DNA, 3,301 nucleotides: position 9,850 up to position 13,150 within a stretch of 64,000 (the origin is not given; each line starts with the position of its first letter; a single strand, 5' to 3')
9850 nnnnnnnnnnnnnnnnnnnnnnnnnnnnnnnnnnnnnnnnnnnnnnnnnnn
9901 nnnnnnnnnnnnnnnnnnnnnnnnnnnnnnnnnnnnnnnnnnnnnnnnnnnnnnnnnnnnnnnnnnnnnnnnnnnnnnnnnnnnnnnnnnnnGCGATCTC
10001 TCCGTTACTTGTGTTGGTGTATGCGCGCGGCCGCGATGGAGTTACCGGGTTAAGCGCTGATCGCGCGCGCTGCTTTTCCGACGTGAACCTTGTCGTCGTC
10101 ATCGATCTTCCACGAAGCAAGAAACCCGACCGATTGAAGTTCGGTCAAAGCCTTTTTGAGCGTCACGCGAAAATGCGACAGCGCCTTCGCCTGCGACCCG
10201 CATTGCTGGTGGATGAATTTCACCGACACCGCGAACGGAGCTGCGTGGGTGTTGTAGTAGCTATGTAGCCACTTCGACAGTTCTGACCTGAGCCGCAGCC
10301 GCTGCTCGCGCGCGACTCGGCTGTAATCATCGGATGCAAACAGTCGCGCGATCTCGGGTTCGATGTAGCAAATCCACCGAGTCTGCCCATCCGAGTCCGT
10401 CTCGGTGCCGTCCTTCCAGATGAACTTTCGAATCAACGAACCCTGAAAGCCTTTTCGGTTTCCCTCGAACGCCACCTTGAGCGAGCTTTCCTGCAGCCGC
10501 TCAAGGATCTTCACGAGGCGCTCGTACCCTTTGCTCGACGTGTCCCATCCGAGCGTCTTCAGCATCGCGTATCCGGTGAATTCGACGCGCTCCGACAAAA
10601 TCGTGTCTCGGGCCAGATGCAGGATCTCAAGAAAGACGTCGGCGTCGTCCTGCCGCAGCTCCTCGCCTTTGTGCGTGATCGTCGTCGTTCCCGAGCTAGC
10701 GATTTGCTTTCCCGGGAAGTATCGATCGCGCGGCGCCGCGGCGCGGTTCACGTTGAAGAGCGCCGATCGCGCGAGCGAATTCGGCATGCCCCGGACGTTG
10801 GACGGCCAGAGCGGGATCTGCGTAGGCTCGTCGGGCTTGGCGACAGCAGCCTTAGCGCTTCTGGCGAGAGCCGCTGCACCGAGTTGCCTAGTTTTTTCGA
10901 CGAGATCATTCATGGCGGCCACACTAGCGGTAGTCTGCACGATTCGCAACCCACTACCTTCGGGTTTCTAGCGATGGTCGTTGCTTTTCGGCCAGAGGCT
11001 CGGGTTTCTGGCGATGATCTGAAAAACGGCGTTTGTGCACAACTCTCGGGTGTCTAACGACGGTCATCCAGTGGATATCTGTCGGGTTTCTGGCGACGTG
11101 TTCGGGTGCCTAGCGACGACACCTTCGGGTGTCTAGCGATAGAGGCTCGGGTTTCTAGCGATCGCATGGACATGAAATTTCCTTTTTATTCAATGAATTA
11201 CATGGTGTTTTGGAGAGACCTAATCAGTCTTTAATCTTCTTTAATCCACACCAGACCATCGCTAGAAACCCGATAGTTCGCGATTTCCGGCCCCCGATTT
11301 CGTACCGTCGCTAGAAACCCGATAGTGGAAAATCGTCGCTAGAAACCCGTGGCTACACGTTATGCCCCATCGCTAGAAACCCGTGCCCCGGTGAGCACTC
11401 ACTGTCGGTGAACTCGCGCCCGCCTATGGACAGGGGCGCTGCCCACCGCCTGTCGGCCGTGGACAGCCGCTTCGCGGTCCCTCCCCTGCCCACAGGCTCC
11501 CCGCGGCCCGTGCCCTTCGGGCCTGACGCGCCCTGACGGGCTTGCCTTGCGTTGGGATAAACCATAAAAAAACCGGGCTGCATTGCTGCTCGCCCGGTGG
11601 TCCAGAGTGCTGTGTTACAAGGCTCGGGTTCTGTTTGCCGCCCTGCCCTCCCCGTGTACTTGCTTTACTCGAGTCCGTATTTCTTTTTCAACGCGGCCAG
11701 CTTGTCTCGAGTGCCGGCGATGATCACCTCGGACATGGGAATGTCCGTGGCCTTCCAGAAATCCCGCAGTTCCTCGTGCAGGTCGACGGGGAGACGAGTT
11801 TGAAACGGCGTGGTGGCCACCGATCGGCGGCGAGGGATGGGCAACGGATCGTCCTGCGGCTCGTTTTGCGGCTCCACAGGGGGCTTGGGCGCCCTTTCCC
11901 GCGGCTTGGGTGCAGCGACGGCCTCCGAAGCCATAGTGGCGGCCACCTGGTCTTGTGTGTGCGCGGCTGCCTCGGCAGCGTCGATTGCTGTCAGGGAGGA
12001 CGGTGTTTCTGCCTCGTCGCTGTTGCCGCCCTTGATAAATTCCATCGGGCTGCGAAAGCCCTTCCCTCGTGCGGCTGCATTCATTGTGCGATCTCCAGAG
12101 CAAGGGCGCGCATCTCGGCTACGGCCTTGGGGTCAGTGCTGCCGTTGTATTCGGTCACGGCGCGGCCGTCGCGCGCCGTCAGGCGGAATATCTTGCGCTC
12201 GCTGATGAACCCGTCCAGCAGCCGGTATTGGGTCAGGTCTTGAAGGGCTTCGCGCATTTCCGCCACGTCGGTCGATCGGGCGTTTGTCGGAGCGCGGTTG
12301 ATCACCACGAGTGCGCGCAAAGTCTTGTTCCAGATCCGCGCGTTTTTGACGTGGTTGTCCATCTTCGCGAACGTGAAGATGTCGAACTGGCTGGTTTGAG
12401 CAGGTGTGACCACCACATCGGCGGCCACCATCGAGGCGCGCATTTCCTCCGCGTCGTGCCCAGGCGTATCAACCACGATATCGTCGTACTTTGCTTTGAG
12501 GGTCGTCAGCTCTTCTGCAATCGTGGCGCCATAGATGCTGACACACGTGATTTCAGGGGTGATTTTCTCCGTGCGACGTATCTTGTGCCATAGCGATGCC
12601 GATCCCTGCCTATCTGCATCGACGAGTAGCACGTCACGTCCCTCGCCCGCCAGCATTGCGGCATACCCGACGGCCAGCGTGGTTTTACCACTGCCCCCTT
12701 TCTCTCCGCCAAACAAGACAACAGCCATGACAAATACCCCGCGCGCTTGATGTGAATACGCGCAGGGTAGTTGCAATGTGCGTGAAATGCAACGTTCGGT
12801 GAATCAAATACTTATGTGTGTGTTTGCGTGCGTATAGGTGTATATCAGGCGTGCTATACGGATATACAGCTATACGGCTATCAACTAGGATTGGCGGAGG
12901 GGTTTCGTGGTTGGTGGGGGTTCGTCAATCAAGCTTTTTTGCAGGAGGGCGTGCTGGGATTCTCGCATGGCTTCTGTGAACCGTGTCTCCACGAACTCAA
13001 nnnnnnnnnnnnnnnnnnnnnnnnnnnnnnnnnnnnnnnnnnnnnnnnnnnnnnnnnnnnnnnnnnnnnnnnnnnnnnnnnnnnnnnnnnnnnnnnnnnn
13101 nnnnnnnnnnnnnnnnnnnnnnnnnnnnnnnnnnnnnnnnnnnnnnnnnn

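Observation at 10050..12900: Plasmid-type replicon (TrfA + iteron oriV + ParA/ParG) inside a complete phage genome: candidate phage-plasmid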

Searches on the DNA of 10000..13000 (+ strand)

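Call 6: search_dna_similar(query=window:10000-13000:+, collection=phages, mode=near)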
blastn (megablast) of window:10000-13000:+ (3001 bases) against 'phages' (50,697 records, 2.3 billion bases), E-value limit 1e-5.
No match.

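Call 7: search_dna_similar(query=window:10000-13000:+, collection=plasmids, mode=near)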
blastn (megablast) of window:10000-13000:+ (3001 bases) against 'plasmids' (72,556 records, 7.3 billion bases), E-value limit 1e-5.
No match.
